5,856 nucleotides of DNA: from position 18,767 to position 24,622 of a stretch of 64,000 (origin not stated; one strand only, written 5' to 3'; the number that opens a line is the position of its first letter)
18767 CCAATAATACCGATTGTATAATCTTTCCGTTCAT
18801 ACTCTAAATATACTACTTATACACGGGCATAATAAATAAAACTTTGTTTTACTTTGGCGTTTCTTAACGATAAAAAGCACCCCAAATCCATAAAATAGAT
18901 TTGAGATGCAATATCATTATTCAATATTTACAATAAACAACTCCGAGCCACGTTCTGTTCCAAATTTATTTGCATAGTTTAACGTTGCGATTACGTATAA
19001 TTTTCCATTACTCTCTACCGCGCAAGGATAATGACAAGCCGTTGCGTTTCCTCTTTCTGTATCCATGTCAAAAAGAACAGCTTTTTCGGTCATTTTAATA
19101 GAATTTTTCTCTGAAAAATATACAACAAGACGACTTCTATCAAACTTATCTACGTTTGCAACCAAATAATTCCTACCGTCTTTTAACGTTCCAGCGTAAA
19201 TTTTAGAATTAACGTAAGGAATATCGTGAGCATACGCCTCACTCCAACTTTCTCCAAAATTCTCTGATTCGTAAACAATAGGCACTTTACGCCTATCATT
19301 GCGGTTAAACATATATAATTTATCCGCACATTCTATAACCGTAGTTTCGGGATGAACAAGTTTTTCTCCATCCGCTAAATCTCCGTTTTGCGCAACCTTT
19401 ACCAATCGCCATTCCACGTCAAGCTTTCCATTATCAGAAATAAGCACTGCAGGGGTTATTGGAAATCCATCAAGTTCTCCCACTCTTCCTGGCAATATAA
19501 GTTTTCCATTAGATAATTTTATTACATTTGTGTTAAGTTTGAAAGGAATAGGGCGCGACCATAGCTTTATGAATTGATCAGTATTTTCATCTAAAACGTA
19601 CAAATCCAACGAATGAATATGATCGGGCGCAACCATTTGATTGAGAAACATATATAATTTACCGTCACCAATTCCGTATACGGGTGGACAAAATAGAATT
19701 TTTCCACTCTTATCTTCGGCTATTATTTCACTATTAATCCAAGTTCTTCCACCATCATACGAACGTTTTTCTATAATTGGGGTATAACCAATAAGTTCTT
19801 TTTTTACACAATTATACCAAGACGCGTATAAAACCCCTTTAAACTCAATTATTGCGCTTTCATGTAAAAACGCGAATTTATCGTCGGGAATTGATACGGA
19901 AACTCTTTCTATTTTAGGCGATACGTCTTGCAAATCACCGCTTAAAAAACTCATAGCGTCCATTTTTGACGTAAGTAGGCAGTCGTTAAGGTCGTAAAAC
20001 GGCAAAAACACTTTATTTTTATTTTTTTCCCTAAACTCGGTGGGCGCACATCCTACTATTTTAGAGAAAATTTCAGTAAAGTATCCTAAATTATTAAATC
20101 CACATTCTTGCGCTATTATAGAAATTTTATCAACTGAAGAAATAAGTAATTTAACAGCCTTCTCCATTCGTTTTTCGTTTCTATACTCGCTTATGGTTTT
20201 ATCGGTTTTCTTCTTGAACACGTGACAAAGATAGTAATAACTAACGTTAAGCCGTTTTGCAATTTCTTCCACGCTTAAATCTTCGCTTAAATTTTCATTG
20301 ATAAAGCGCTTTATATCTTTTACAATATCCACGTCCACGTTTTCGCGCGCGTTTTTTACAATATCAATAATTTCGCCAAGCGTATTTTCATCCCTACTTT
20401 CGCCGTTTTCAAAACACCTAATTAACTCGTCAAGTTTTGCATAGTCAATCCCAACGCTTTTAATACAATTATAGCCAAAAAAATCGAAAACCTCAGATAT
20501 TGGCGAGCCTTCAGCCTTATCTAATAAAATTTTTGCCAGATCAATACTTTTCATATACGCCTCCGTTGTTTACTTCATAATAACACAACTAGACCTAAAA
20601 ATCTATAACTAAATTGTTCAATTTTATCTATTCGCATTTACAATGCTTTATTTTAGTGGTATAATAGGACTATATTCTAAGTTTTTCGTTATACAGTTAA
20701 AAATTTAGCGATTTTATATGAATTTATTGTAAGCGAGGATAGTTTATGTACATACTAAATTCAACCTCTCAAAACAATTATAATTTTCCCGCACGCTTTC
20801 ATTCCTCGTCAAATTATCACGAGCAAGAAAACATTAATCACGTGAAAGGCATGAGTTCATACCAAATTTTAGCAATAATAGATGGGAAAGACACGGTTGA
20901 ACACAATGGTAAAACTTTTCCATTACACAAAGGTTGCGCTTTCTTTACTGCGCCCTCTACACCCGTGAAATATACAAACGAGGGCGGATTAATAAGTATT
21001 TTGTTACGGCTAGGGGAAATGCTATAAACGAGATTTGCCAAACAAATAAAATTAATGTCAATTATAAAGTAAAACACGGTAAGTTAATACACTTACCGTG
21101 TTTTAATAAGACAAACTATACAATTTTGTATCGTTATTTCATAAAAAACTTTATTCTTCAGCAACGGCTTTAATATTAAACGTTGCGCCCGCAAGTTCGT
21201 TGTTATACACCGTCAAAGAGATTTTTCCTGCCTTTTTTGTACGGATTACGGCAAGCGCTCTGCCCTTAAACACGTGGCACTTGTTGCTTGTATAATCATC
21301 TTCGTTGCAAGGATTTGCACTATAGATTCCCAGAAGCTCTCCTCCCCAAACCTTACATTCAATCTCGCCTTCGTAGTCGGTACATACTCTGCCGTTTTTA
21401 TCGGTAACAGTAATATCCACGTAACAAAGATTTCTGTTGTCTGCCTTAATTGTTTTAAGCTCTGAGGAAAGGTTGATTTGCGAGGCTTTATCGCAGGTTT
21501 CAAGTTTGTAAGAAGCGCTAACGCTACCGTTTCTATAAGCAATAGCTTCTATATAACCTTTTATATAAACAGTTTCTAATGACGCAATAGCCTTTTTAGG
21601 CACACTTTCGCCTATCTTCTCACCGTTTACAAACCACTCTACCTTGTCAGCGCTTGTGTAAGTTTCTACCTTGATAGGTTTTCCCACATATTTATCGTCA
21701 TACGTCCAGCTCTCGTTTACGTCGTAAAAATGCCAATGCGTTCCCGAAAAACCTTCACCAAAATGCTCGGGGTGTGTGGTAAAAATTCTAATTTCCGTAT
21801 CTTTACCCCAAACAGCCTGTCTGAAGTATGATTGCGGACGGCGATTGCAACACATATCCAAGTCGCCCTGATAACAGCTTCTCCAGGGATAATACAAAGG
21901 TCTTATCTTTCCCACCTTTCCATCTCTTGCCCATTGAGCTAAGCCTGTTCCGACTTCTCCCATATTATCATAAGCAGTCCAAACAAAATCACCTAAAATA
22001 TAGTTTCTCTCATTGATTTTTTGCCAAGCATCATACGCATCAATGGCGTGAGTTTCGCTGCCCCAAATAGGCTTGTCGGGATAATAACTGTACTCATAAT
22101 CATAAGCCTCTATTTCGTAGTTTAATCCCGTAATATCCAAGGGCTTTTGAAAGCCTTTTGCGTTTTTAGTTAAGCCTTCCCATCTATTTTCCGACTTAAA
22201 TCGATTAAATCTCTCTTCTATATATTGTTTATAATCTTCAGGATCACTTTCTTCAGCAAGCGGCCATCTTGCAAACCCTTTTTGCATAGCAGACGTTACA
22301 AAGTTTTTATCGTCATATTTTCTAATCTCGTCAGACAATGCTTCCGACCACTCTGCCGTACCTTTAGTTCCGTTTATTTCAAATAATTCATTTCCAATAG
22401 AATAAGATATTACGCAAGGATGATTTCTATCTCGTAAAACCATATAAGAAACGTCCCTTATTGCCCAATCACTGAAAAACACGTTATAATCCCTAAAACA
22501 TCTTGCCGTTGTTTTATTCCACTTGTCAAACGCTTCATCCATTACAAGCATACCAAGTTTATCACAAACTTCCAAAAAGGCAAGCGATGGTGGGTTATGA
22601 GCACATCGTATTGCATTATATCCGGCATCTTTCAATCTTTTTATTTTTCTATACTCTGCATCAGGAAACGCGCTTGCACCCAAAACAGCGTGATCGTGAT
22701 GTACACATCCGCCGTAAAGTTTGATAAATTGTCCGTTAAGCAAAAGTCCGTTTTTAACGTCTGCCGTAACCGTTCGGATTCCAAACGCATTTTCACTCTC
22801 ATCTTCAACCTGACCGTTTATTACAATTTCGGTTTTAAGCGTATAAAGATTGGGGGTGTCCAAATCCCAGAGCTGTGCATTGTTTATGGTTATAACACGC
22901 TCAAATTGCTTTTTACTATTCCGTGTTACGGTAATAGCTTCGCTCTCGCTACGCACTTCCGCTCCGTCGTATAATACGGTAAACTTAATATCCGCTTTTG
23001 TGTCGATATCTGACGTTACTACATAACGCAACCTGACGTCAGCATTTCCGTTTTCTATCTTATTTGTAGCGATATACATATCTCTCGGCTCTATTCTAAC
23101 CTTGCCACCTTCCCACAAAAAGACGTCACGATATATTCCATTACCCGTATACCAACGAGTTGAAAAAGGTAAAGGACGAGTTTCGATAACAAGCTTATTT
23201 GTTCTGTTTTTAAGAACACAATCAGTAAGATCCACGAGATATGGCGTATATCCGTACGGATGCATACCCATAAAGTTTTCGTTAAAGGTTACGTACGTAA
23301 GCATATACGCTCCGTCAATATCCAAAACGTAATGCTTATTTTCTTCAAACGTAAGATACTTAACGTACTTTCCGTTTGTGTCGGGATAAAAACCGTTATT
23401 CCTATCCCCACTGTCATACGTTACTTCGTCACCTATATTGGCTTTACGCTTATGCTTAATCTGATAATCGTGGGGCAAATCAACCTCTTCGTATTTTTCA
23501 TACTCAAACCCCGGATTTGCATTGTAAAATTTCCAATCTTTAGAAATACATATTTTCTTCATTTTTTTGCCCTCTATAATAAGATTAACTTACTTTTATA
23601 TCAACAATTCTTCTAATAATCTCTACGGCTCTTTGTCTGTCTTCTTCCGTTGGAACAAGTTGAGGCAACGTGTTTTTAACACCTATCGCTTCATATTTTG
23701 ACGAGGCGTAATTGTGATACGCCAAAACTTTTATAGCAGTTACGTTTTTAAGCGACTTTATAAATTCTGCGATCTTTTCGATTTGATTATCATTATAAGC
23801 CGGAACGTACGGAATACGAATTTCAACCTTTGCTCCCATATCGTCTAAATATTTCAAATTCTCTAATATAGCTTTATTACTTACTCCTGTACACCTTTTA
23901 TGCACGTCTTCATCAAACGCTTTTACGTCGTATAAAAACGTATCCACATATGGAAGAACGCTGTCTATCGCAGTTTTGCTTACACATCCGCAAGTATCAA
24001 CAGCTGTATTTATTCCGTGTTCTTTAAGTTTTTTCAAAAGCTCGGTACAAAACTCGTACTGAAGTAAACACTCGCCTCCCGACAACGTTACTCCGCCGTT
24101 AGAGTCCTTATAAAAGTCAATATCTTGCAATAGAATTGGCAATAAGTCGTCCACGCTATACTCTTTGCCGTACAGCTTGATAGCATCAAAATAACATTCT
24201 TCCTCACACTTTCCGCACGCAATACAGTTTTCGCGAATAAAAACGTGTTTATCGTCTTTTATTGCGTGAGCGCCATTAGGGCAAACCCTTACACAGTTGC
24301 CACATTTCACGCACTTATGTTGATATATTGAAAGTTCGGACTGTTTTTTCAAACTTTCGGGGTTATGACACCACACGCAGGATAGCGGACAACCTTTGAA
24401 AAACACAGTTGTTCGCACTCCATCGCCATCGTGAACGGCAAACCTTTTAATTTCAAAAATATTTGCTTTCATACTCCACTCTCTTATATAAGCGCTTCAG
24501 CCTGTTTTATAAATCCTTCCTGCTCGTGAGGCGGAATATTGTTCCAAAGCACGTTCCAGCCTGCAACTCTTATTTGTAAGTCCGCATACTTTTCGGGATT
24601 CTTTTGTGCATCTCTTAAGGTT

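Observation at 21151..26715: A glycyl radical enzyme, its activase and a cytoplasmic GH2 glycosidase form one tight operon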

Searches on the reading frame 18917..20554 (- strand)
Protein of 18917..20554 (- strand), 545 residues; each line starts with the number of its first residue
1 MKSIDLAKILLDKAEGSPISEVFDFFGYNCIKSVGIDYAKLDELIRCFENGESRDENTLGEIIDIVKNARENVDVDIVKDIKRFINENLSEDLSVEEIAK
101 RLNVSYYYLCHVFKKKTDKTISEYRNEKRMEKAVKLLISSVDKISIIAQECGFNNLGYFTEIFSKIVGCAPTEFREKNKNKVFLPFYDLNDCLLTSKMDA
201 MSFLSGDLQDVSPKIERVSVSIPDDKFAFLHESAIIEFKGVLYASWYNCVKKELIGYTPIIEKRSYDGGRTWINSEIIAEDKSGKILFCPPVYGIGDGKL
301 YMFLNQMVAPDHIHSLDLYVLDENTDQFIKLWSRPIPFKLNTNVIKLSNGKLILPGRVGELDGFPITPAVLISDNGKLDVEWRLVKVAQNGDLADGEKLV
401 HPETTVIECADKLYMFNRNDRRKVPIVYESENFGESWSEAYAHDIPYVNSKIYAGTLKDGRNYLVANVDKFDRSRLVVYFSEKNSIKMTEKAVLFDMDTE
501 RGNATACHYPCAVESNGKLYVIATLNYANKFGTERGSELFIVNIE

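Call 3: search_protein_families(library=pfam, proteins=[window:18917-20554:-])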
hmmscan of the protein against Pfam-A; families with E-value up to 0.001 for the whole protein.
window:18917-20554:- (545 aa): 3 families
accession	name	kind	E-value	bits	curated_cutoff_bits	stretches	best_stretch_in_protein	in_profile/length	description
PF12833.13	HTH_18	-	6.1e-20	71.7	33.6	1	98-176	1-79/80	Helix-turn-helix domain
PF13088.12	BNR_2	-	6.5e-20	72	31.4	1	259-521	19-277/277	BNR repeat-like domain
PF00165.29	HTH_AraC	-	1.4e-19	70.2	26.6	2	85-126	1-42/42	Bacterial regulatory helix-turn-helix proteins, AraC family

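Call 4: search_protein_families(library=ncbifam, proteins=[window:18917-20554:-])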
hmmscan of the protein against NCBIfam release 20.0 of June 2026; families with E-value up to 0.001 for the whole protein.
window:18917-20554:- (545 aa): 30 families (the best 25 are shown)
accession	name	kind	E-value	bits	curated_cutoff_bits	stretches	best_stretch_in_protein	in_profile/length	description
NF007860.0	PRK10572.1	equivalog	4.6e-21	74.9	208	1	71-180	179-287/292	arabinose operon transcriptional regulator AraC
NF047788.1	TransRegPocR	equivalog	1.5e-20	73.7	500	1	72-180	185-293/296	transcriptional regulator PocR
TIGR04094.1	adjacent_YSIRK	equivalog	3.4e-19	69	200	1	71-175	280-383/383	YSIRK-targeted surface antigen transcriptional regulator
NF047455.1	TF_Staph_AryK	equivalog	2.3e-15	55.9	850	1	71-181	152-262/759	transcriptional regulator AryK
NF033869.1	viru_reg_Rsp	equivalog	7.1e-14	51.2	400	1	72-185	143-256/701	AraC family transcriptional regulator Rsp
NF049932.1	TranspRegBtr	equivalog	4.8e-13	48.5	900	1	76-182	164-270/531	bacillibactin transport transcriptional regulator Btr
NF012144.2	ramA_TF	equivalog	2.5e-12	47.2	180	1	75-178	4-107/108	RamA family antibiotic efflux transcriptional regulator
NF010028.0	PRK13503.1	equivalog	4.7e-12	45.9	288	1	73-179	169-274/278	HTH-type transcriptional activator RhaS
NF007584.0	PRK10219.1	equivalog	1.2e-11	44.9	174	1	76-177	5-106/107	superoxide response transcriptional regulator SoxS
TIGR02297.1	HpaA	equivalog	2e-11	43.7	274.65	1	68-177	178-287/287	4-hydroxyphenylacetate catabolism regulatory protein HpaA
NF041686.2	ant_diox_reg_AndR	equivalog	7e-11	42.3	350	1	66-173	207-316/321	anthranilate 1,2-dioxygenase regulatory protein AndR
NF007432.1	PRK09978.1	equivalog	9.1e-11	41.4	500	1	83-182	149-247/274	DNA-binding transcriptional regulator GadX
NF010026.0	PRK13501.1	equivalog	1.3e-10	40.9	363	1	85-179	185-279/290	HTH-type transcriptional activator RhaR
NF008564.0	PRK11511.1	equivalog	2.4e-10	40.6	202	1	69-179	2-112/127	MDR efflux pump AcrAB transcriptional activator MarA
NF012198.0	MarA_TF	equivalog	2.8e-10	40.4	250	1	69-178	2-111/124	MDR efflux pump AcrAB transcriptional activator MarA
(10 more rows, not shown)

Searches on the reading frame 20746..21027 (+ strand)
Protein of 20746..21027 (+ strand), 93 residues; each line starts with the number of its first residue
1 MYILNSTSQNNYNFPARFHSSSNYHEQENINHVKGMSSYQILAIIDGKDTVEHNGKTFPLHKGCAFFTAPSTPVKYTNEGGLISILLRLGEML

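Call 3: search_protein_families(library=pfam, proteins=[window:20746-21027:+])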
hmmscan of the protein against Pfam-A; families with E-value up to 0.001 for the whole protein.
window:20746-21027:+ (93 aa): 4 families
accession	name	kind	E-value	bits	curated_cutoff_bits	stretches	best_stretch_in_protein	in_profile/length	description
PF02311.25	AraC_binding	-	3.5e-07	30.5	21.1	1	18-80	5-65/135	AraC-like ligand binding domain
PF21621.3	MPI_cupin_dom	-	8.3e-06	26.1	27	1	32-71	23-62/79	Mannose-6-phosphate isomerase, cupin domain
PF07883.17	Cupin_2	-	5.1e-05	23.3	27.2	1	40-80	20-60/70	Cupin domain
PF14525.12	AraC_binding_2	-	0.00069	19.8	27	1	30-90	47-107/173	AraC-binding-like domain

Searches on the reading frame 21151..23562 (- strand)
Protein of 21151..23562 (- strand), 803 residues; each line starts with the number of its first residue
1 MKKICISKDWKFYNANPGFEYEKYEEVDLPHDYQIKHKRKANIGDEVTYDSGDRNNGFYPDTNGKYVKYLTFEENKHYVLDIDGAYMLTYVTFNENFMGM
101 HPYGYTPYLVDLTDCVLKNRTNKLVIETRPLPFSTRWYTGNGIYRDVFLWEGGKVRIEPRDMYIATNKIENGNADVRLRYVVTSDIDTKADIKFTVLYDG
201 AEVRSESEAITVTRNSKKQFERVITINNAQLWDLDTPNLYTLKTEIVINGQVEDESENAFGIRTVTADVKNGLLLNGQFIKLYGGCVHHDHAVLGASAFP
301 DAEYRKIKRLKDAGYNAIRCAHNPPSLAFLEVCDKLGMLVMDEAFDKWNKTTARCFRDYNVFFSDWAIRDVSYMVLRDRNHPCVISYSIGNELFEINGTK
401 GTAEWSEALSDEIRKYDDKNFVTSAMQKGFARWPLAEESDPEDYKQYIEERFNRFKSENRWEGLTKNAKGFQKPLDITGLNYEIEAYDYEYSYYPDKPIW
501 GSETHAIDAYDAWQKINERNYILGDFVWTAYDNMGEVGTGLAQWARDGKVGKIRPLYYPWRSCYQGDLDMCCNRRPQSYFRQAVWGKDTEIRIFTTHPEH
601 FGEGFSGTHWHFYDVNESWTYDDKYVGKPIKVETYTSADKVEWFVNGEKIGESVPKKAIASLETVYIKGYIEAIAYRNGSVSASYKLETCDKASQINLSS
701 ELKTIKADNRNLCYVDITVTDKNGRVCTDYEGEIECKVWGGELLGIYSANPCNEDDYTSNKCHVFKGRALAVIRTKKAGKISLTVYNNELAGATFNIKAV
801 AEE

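Call 3: search_protein_families(library=pfam, proteins=[window:21151-23562:-])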
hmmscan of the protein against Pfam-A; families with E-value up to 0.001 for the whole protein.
window:21151-23562:- (803 aa): 5 families
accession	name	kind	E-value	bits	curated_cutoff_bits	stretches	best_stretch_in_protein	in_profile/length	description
PF18565.7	Glyco_hydro2_C5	-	2.9e-22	78.9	32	1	696-794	1-101/103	Glycoside hydrolase family 2 C-terminal domain 5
PF02836.23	Glyco_hydro_2_C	-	6.3e-18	65.4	21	1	271-427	6-163/302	Glycosyl hydrolases family 2, TIM barrel domain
PF00703.27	Glyco_hydro_2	-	2.8e-15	57.5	23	1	156-263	2-109/109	Glycosyl hydrolases family 2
PF16355.11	DUF4982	-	2.4e-10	40.6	23.9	1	627-681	1-59/61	Domain of unknown function (DUF4982)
PF02837.24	Glyco_hydro_2_N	-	1.3e-05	25.6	28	1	25-150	32-166/169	Glycosyl hydrolases family 2, sugar binding domain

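Call 4: search_protein_families(library=ncbifam, proteins=[window:21151-23562:-])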
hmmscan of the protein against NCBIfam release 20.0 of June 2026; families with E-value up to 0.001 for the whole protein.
window:21151-23562:- (803 aa): 11 families
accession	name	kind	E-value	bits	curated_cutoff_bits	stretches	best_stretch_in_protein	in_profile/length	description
NF041463.1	GalB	equivalog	2.7e-127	425.8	900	2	15-440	91-526/869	beta-galactosidase GalB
NF041462.1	GalA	equivalog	2.2e-124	416.3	900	2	14-431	36-442/763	beta-galactosidase GalA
NF050095.1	BetGlucuronLacZ4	equivalog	1.7e-40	138.8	950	1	2-532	15-545/666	beta-glucuronidase LacZ4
NF052611.1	beta_gal_Bga2A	equivalog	9.1e-38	129.9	999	1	17-395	62-460/1007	beta-galactosidase, LacZ type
NF049877.1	GlucurArabfur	equivalog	5.4e-30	103.8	1800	1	63-392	423-769/1400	beta-d-glucuronidase/beta-L-arabinofuranosidase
NF007074.0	PRK09525.1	subfamily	1.5e-29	102.5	1221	1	82-393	144-463/1027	beta-galactosidase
NF007538.0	PRK10150.1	equivalog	4.1e-28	98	544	1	139-424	169-450/607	beta-glucuronidase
NF007666.0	PRK10340.1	equivalog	8.6e-25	86.8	1284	1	23-392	70-449/1030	beta-galactosidase subunit alpha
NF041100.1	betagal_LacZ_Ttogales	equivalog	6.5e-23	80.4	2000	1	12-394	59-444/1090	beta-galactosidase LacZ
NF049891.1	Bet1-4galacdseBT4156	equivalog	2.6e-22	78.6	1700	1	8-392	29-407/946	exo-beta-1,4-galactosidase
NF049890.1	Bet1-4galacdseBT4151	equivalog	4.3e-15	54.7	1500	1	141-438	200-488/952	exo-beta-1,4-galactosidase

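Call 30: search_solved_structures(query=window:21151-23562:-, max_evalue=1e-20)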
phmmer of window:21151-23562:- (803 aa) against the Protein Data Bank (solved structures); distinct sequences matched with E-value up to 1e-20: 24.
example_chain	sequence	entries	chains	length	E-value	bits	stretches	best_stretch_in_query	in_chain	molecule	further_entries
7rsk_A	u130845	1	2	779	3.9e-116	392.3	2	21-395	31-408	Glycosyl hydrolase family 2, sugar binding domain protein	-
6b6l_A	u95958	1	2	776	4.2e-116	392.2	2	22-394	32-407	Glycosyl hydrolase family 2, sugar binding domain protein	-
5t9a_A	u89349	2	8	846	8.8e-94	318.3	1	11-790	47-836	Glycoside Hydrolase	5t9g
5t98_A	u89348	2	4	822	7.2e-85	288.8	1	18-418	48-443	Glycoside Hydrolase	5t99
4ypj_A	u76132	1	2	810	9.4e-83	281.8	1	15-783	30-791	Beta galactosidase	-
8q2h_A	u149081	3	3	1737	4.1e-81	276.4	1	15-783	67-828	beta-galactosidase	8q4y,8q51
7cwd_A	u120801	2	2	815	1.4e-78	268.1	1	16-404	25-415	beta-glalactosidase | beta-galactosidase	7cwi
6qub_A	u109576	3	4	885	6.5e-76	259.2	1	15-799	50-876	Beta-galactosidase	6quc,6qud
6qub_B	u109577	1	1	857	6.8e-76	259.2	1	15-799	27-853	Beta-galactosidase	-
7nit_A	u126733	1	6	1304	4.5e-75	256.4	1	15-799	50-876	Beta-galactosidase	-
5dmy_A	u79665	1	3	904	2.6e-74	253.9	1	15-799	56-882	Beta-galactosidase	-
3gm8_A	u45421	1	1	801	2e-72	247.7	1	7-393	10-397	Glycoside hydrolase family 2, candidate beta-glycosidase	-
9bey_A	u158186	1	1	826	8.5e-72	245.6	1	15-790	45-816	GH2 beta-galactosidase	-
4cuc_A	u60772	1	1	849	9.4e-58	199.2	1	17-790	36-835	BETA-GALACTOSIDASE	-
4cu6_A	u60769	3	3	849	1.4e-57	198.6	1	17-790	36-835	BETA-GALACTOSIDASE | GLYCOSIDE HYDROLASE 2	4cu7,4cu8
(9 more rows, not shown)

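Call 50: find_related_loci(query=A2, collection=metagenome_contigs, flank=8000)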
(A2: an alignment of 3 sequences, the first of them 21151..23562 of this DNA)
Query A2 (803 aa) in metagenome_contigs; peptide patterns used: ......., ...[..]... (x = any residue, [..] = any of these).
600 stretches matched a pattern (row limit reached: there are more); 552 encode a relative of the query (tblastn E <= 1e-3); the best 80 are kept; 80 distinct loci.
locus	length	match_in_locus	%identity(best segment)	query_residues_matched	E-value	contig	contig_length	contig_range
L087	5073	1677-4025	50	1-799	0e+0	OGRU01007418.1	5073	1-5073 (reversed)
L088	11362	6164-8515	49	1-800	0e+0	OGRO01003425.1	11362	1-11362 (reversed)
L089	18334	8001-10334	48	1-799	0e+0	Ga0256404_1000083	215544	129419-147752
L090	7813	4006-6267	46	1-800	0e+0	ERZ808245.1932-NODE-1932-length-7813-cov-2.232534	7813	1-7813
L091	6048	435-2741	35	1-799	8e-153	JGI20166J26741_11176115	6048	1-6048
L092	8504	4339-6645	35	1-799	1e-151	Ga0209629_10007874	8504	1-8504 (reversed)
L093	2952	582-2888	33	9-797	1e-142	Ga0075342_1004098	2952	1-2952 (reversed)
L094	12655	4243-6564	34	1-799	4e-135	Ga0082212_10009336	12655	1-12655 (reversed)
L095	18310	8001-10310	33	9-800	3e-133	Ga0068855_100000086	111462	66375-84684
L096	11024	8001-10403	33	1-789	3e-132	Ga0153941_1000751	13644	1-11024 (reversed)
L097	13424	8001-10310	32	10-799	2e-132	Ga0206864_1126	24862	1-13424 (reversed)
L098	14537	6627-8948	33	2-799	1e-130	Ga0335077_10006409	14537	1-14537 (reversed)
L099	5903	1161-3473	32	2-799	4e-131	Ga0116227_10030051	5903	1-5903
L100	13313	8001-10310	32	10-799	3e-130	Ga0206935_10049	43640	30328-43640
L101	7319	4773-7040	33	19-799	2e-128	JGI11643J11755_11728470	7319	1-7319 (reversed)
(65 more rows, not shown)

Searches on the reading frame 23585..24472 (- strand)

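Call 3: search_protein_families(library=pfam, proteins=[window:23585-24472:-])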
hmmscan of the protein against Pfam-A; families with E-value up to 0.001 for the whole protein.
window:23585-24472:- (295 aa): 13 families
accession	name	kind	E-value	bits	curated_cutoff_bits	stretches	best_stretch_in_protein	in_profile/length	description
PF04055.27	Radical_SAM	-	9.3e-20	71.9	29.5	1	93-238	14-166/166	Radical SAM superfamily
PF00037.32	Fer4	-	5.4e-13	48.6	21.1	2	49-68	3-22/24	4Fe-4S binding domain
PF13353.11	Fer4_12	-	6.6e-10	39.9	22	1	15-184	2-116/137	4Fe-4S single cluster domain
PF12837.12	Fer4_6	-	3.8e-09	36.5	25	1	52-68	7-23/24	4Fe-4S binding domain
PF13237.11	Fer4_10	-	1.7e-08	34.7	25.5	1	51-93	6-52/53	4Fe-4S dicluster domain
PF14697.11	Fer4_21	-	1e-07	32.4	35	1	49-99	3-58/59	4Fe-4S dicluster domain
PF13187.11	Fer4_9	-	2e-07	31.4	27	1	53-96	1-50/52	4Fe-4S dicluster domain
PF12838.12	Fer4_7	-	2.2e-07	31.7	27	1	53-97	1-52/52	4Fe-4S dicluster domain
PF13484.11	Fer4_16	-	5e-06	27.6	30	0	53-69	1-17/66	4Fe-4S double cluster binding domain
PF12797.12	Fer4_2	-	3.3e-05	24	24.5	0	76-93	3-20/22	4Fe-4S binding domain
PF12800.12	Fer4_4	-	0.00023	21.7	24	0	52-67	2-17/17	4Fe-4S binding domain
PF13183.11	Fer4_8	-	0.00035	21.5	27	0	81-116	3-20/68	4Fe-4S dicluster domain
PF25160.1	LdpA_Fe-S-bd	-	0.00075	19.7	27.6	0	68-99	15-44/49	LdpA Fe-S cluster-binding domain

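Call 4: search_protein_families(library=ncbifam, proteins=[window:23585-24472:-])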
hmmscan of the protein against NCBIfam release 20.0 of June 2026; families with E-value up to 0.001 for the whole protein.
window:23585-24472:- (295 aa): 65 families (the best 25 are shown)
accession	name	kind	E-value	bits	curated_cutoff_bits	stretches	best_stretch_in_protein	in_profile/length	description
TIGR02494.1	PFLE_PFLC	subfamily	9.7e-101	336.9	174.35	1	5-281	1-284/293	glycyl-radical enzyme activating protein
NF043069.1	T4HPD_activ_SAM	equivalog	3.9e-95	318.7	425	1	3-278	2-280/299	trans-4-hydroxy-L-proline dehydratase activase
TIGR04395.1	cutC_activ_rSAM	equivalog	1.1e-84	284.4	360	1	2-292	4-302/309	choline TMA-lyase-activating enzyme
NF048010.1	SfplDhtActHpsHDes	equivalog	1.3e-83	280.3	430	1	3-281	6-292/298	(2S)-3-sulfopropanediol dehydratase activating enzyme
NF048008.1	SfplDhtActHpfHKleb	equivalog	4.8e-76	256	500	1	5-286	2-292/308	(2S)-3-sulfopropanediol dehydratase activating enzyme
NF033719.1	ind_deCO2_activ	equivalog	2.6e-75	253.5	425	1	4-285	2-291/302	indoleacetate decarboxylase activase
NF033717.2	HPDL_rSAM_activ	equivalog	1e-70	238.4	420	1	2-269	3-278/311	4-hydroxyphenylacetate decarboxylase activase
TIGR04003.1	rSAM_BssD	equivalog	2e-65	221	496.45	1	5-272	3-279/314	[benzylsuccinate synthase]-activating enzyme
TIGR04041.1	activase_YjjW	hypoth_equivalog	4e-58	197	250.2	1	3-258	2-244/276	YjjW family glycine radical enzyme activase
NF007483.0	PRK10076.1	equivalog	1.8e-57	194.7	326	2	76-275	65-270/292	[formate-C-acetyltransferase]-activating enzyme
TIGR02493.1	PFLA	equivalog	1.4e-53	181.7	231.75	2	77-286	20-232/235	pyruvate formate-lyase-activating protein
NF008356.0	PRK11145.1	equivalog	1.5e-45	155.4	375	2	77-286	25-236/246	pyruvate formate lyase 1-activating protein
TIGR02495.1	NrdG2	equivalog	1.7e-21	76.5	131.15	2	117-242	55-184/193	anaerobic ribonucleoside-triphosphate reductase activating protein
NF040864.1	HgcB_ferredoxin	equivalog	1.3e-11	44.2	99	1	43-100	5-63/93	mercury methylation ferredoxin HgcB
NF058577.1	FdxA_fam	equivalog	1.3e-09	38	65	1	78-108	4-34/52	4Fe-4S ferredoxin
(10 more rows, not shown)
